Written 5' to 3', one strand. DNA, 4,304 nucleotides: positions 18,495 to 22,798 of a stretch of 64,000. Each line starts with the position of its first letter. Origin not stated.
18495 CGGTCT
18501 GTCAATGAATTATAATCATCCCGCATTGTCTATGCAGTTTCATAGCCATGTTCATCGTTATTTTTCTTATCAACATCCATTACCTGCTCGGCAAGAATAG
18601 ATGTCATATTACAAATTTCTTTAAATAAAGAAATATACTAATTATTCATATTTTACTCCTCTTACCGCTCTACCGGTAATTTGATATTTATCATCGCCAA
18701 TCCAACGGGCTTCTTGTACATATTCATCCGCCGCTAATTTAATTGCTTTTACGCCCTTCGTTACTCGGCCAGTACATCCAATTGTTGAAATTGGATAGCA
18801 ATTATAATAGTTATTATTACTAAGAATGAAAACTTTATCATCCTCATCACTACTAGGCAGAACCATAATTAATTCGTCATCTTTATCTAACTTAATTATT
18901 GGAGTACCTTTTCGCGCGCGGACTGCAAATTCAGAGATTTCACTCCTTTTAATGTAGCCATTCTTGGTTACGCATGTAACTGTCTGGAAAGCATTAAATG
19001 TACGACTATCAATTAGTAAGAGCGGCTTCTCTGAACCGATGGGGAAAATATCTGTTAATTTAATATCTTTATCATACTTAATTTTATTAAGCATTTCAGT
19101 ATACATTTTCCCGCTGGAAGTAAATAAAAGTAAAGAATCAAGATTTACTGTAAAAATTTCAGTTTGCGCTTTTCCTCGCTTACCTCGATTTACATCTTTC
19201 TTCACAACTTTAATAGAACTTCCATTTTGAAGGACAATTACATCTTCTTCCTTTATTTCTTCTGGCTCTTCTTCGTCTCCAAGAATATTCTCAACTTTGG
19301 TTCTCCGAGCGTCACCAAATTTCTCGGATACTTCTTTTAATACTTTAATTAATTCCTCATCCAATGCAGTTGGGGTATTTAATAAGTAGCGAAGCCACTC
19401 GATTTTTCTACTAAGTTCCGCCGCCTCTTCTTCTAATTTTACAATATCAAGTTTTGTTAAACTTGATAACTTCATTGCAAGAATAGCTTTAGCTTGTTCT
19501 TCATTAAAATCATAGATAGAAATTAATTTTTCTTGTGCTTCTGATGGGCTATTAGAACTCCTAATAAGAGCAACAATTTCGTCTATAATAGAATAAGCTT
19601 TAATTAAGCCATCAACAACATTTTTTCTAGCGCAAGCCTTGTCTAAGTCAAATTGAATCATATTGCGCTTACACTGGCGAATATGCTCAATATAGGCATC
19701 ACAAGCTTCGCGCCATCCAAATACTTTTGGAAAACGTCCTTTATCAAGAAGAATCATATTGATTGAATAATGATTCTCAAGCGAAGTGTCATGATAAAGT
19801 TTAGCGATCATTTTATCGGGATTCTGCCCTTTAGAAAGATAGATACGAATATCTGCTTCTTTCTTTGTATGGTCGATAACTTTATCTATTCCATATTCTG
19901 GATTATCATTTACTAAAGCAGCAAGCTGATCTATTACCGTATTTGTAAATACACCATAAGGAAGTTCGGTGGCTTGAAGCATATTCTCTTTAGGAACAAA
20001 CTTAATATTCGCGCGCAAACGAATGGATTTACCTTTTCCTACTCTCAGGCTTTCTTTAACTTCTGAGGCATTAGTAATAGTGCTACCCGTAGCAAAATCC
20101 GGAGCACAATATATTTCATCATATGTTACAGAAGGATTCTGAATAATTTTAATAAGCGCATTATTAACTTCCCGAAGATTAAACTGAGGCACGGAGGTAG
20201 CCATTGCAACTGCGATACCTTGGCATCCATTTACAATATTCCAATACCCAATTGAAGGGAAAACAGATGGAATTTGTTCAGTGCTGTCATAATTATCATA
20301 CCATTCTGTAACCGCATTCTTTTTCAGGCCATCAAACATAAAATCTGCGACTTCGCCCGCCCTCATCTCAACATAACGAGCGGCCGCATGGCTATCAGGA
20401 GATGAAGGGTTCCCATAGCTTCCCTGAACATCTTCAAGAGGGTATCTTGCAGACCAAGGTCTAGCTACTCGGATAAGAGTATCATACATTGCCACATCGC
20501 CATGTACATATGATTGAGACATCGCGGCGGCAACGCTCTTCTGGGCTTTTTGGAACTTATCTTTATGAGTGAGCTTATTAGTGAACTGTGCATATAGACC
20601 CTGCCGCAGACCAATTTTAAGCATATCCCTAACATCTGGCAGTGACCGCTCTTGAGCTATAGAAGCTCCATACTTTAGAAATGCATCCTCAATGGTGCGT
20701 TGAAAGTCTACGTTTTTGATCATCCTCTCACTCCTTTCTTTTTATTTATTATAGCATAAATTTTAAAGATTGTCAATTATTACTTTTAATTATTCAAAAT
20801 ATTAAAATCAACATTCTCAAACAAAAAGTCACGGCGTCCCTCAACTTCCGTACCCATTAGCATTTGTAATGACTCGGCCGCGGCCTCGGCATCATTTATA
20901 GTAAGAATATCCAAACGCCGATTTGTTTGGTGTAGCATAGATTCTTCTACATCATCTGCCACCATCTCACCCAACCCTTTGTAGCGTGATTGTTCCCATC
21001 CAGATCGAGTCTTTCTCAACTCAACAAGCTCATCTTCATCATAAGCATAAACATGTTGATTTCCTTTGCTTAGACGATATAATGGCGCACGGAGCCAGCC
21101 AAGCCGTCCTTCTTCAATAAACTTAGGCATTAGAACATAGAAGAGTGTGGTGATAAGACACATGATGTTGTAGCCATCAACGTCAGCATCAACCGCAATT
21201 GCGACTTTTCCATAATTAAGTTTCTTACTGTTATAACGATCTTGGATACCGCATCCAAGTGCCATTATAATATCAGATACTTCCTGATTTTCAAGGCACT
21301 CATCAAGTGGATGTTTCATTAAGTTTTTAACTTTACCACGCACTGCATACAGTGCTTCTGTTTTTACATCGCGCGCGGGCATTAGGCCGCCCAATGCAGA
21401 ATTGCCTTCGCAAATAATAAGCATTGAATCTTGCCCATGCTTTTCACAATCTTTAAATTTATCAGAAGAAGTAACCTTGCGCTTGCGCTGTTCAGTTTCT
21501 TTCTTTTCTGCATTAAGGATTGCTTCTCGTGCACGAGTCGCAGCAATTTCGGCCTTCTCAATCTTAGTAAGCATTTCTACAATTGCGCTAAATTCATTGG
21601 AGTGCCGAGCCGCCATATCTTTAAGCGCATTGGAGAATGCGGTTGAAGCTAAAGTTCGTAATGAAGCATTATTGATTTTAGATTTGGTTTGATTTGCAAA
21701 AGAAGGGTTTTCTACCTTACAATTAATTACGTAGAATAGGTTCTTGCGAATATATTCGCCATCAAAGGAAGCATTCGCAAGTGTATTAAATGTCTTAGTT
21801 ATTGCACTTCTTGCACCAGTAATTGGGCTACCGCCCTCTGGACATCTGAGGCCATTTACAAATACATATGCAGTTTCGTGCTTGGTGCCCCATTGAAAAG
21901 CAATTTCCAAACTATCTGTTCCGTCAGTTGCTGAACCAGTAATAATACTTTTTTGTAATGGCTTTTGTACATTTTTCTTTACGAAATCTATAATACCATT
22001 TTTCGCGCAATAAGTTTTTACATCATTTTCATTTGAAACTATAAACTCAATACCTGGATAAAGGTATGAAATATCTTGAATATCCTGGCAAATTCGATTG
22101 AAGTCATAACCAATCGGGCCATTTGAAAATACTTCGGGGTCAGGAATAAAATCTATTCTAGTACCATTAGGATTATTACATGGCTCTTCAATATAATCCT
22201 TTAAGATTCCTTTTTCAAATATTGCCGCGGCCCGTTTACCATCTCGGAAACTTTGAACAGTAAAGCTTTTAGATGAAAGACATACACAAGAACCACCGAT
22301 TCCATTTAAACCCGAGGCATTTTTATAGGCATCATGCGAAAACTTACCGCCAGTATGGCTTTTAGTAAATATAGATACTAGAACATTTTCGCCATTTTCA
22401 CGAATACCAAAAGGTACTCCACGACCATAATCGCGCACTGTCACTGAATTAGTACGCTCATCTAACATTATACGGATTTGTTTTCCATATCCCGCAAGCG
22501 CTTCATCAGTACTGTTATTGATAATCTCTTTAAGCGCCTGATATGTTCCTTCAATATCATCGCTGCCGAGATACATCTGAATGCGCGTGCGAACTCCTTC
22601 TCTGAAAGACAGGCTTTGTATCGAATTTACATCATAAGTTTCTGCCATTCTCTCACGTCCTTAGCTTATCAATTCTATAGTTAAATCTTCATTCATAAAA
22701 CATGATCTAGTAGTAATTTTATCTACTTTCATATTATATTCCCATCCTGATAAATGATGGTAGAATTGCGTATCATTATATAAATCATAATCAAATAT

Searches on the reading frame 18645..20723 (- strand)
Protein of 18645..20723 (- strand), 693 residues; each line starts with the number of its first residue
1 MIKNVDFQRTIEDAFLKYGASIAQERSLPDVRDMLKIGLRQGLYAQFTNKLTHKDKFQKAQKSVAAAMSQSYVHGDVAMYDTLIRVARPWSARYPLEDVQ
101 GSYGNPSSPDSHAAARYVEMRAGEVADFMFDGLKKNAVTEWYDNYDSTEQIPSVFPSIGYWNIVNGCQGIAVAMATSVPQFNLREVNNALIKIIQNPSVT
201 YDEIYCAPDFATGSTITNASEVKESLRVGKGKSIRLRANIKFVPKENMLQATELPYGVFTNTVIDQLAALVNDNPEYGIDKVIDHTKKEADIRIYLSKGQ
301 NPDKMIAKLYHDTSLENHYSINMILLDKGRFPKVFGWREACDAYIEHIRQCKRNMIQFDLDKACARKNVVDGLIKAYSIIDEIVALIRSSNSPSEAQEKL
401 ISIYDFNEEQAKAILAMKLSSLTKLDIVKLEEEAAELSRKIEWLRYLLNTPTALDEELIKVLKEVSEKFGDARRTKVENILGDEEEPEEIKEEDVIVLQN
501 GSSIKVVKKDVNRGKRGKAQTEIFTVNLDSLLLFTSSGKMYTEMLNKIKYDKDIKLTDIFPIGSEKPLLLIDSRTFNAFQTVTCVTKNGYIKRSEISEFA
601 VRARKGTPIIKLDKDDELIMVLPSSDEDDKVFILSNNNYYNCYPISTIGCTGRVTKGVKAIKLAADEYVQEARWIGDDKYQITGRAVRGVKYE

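Call 37: search_protein_families(library=pfam, max_evalue=0.001, proteins=[window:18645-20723:-])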
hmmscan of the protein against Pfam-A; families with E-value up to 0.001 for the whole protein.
window:18645-20723:- (693 aa): 2 families
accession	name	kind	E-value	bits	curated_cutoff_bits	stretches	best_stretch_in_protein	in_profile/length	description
PF00521.26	DNA_topoisoIV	-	5.2e-94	316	31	1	26-462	1-431/432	DNA gyrase/topoisomerase IV, subunit A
PF03989.18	DNA_gyraseA_C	-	5.5e-16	58.2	27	1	583-619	4-42/48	DNA gyrase C-terminal domain, beta-propeller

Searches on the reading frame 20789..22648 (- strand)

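Call 37: search_protein_families(library=pfam, max_evalue=0.001, proteins=[window:20789-22648:-])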
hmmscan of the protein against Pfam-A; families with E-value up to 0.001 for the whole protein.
window:20789-22648:- (620 aa): 5 families
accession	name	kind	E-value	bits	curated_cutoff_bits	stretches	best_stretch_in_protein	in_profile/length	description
PF00204.31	DNA_gyraseB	-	4.1e-29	101.7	27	1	218-375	1-172/173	DNA gyrase B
PF00986.26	DNA_gyraseB_C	-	1.6e-15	57.4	29.8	1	550-609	3-62/63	DNA gyrase B subunit, carboxyl terminus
PF01751.28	Toprim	-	5.7e-09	36.5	23.1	1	410-506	2-83/96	Toprim domain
PF02518.31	HATPase_c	-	3.7e-07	31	26.4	1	31-122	2-80/111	Histidine kinase-, DNA gyrase B-, and HSP90-like ATPase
PF13589.12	HATPase_c_3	-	0.00016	22.1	25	1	37-147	5-106/137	Histidine kinase-, DNA gyrase B-, and HSP90-like ATPase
